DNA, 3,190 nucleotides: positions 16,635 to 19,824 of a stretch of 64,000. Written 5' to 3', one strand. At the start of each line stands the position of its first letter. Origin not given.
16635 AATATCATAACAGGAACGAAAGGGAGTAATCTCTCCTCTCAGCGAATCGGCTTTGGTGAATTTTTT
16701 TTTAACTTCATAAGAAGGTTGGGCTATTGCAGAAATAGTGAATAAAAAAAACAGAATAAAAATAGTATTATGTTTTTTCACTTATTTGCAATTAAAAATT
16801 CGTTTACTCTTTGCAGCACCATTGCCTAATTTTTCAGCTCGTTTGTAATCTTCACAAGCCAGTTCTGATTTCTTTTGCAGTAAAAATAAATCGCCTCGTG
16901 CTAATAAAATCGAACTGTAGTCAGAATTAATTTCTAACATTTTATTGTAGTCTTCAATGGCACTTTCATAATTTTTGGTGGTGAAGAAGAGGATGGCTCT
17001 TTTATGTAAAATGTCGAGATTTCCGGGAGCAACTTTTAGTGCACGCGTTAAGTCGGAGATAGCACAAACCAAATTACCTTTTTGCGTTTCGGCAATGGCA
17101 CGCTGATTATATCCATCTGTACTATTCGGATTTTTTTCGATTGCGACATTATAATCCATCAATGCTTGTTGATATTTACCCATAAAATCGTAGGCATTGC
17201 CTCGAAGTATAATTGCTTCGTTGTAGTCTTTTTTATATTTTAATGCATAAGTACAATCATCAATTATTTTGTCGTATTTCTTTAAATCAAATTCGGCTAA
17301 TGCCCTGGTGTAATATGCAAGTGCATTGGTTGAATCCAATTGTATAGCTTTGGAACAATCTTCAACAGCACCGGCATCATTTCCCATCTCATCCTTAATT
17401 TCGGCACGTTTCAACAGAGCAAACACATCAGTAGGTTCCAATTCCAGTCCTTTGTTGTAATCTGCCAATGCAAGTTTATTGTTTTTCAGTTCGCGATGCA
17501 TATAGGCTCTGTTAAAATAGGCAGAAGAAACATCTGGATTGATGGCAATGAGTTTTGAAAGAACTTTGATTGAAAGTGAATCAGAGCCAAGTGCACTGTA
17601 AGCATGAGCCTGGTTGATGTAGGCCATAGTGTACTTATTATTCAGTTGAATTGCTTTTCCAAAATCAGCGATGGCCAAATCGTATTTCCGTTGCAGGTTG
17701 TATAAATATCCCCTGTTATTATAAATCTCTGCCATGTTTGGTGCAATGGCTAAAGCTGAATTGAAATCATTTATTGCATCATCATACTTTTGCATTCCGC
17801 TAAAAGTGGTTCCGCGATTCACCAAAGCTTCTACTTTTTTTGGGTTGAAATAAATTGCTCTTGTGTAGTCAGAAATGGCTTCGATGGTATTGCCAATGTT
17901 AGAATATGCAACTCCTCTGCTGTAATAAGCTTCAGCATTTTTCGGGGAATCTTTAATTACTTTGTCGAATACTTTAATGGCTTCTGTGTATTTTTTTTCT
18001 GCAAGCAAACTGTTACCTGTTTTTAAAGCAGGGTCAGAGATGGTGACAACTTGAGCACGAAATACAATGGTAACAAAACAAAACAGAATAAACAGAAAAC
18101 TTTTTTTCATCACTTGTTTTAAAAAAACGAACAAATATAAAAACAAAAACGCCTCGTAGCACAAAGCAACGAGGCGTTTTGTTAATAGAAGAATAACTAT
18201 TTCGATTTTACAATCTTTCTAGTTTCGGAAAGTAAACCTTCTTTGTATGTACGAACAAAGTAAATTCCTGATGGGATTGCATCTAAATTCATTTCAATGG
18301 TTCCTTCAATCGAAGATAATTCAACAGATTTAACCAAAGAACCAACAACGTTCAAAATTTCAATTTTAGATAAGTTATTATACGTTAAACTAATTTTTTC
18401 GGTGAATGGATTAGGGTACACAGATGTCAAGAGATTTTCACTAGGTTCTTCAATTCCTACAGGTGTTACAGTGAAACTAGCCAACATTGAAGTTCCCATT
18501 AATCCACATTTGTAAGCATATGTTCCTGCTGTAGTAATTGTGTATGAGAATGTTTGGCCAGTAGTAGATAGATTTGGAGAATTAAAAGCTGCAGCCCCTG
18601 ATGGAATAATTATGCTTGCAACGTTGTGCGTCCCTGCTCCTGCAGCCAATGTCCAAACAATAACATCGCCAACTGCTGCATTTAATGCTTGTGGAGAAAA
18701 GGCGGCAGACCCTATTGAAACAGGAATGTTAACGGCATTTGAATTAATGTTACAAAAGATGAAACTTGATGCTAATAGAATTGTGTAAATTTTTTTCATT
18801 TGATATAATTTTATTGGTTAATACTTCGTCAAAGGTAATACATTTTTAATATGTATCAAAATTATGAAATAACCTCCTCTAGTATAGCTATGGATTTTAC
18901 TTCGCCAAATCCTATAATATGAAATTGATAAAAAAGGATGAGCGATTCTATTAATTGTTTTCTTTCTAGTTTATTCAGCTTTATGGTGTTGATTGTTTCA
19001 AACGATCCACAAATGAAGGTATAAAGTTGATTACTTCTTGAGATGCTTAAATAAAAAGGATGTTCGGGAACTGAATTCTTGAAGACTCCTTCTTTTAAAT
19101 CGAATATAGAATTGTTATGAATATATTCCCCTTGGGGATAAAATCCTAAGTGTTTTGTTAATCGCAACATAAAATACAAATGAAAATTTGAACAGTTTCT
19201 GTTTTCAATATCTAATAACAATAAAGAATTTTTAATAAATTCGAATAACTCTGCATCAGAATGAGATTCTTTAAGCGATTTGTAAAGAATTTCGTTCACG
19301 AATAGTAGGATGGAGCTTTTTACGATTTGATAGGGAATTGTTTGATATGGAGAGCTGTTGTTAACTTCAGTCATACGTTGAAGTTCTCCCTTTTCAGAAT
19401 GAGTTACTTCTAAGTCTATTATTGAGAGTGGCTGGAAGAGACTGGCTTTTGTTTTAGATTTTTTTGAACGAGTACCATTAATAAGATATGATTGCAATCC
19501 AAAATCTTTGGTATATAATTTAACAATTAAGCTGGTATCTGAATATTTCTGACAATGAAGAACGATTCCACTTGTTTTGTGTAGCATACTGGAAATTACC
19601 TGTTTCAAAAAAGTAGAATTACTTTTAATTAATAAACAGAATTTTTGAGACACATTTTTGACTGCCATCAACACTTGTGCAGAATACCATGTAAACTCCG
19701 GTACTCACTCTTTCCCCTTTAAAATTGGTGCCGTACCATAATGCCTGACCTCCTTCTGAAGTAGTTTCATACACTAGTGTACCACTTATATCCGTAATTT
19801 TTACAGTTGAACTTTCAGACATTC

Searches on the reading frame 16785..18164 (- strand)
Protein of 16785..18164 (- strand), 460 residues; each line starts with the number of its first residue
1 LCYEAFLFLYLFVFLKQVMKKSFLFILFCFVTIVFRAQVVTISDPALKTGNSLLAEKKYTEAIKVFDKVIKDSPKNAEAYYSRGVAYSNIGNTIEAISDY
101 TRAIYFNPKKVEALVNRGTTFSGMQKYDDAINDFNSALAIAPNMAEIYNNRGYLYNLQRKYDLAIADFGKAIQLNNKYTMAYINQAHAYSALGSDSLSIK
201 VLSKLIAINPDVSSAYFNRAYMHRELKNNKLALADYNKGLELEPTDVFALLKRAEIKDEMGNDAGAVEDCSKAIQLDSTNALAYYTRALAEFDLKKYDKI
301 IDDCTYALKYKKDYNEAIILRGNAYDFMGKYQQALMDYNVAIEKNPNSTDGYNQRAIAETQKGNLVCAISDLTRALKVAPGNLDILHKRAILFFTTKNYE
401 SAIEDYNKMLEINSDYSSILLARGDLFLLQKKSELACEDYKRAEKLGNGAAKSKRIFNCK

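Call 39: search_protein_families(library=pfam, proteins=[window:16785-18164:-], max_evalue=0.001)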
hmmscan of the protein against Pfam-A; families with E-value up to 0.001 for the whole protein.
window:16785-18164:- (460 aa): 22 families
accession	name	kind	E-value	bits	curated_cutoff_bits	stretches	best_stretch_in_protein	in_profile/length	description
PF00515.34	TPR_1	-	4.5e-63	207.1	27.8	6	145-177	1-33/34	Tetratricopeptide repeat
PF07719.23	TPR_2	-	4.8e-51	167.1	27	2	215-246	3-34/34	Tetratricopeptide repeat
PF13414.12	TPR_11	-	1.5e-47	159.4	26.8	3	50-91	1-42/42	TPR repeat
PF13431.12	TPR_17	-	1.1e-40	134.9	24.4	1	66-97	2-33/34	Tetratricopeptide repeat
PF13181.12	TPR_8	-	2.9e-38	127.2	25.7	3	77-109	1-33/34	Tetratricopeptide repeat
PF13432.12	TPR_16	-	1e-31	109.4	32.7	2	47-105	1-59/65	Tetratricopeptide repeat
PF13428.12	TPR_14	-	2.2e-24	83.9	23.5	0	49-81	7-39/44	Tetratricopeptide repeat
PF13371.12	TPR_9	-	1.8e-23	82.8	35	0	125-175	9-59/73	Tetratricopeptide repeat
PF13424.12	TPR_12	-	2.7e-23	82.4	30.1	0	144-194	2-53/77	Tetratricopeptide repeat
PF14559.12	TPR_19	-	6.3e-21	74.9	25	1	53-97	1-45/68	Tetratricopeptide repeat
PF13174.12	TPR_6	-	1.6e-19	69.6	26.3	0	47-75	4-32/33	Tetratricopeptide repeat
PF23914.1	TPR_CcmH_CycH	-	1.9e-09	38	42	1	328-412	63-150/158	Cytochrome c-type biogenesis protein H TPR domain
PF25575.1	TPR_BSK1_C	-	1.3e-07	31.9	42.2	0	392-445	51-105/118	Serine/threonine-protein kinase BSK1-like, TPR repeats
PF13429.12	TPR_15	-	1.7e-07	31.4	26.2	0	178-247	115-180/280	Tetratricopeptide repeat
PF01239.28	PPTA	-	4.6e-06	26.5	29.5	0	59-86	1-28/32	Protein prenyltransferase alpha subunit repeat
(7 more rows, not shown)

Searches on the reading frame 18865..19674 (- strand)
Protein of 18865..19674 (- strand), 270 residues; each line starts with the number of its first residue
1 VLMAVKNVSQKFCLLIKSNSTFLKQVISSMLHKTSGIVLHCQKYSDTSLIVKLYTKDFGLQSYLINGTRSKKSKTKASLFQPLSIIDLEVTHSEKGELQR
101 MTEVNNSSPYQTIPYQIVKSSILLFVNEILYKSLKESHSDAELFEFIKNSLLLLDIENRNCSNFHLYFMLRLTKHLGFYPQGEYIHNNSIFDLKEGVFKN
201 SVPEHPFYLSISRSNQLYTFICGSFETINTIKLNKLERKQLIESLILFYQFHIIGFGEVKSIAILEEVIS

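Call 39: search_protein_families(library=pfam, proteins=[window:18865-19674:-], max_evalue=0.001)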
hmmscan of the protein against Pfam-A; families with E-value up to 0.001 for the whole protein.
window:18865-19674:- (270 aa): 2 families
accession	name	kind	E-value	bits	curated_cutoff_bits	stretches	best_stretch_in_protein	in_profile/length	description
PF11967.14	RecO_N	-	2.2e-19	69.7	27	1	30-105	1-75/80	Recombination protein O N terminal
PF02565.21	RecO_C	-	9.1e-16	58.4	22.1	1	116-253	3-149/157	Recombination protein O C terminal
